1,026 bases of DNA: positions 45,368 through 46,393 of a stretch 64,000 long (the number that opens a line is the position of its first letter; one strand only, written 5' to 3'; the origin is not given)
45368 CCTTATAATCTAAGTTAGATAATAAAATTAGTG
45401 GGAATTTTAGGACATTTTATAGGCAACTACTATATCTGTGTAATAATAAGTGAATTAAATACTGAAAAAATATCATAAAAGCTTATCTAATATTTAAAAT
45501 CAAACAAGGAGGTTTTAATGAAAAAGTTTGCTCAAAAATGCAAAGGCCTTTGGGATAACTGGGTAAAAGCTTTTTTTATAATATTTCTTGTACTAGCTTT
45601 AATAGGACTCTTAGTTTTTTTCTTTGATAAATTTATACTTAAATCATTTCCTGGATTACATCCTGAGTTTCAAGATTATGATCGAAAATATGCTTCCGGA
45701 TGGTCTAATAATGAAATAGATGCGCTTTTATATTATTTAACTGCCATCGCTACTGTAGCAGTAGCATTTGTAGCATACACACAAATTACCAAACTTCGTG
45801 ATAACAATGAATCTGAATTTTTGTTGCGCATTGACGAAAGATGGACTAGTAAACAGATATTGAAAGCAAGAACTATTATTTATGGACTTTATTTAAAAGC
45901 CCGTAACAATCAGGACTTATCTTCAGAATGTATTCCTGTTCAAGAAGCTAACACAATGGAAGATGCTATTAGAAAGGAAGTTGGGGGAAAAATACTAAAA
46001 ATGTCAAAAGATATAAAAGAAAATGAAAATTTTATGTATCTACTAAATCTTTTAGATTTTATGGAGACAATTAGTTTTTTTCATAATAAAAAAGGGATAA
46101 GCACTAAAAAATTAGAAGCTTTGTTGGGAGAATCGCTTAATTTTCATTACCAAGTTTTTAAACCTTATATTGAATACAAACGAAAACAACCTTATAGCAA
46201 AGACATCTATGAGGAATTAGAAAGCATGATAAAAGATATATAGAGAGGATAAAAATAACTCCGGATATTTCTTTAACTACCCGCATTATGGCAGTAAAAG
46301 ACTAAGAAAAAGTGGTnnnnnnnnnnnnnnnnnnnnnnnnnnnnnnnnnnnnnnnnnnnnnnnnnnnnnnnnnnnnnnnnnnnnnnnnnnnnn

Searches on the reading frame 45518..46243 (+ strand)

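Call 65: search_protein_families(library=ncbifam, proteins=[window:45518-46243:+], max_evalue=0.01)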
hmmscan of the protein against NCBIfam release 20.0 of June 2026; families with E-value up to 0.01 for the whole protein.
window:45518-46243:+ (241 aa): 0 families

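Call 66: search_protein_families(library=pfam, proteins=[window:45518-46243:+], max_evalue=0.01)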
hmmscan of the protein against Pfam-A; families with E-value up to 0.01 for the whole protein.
window:45518-46243:+ (241 aa): 1 family
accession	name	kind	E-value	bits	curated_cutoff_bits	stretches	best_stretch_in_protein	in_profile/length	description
PF15956.11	DUF4760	-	1.6e-08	35.2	25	1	160-239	59-139/141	Domain of unknown function (DUF4760)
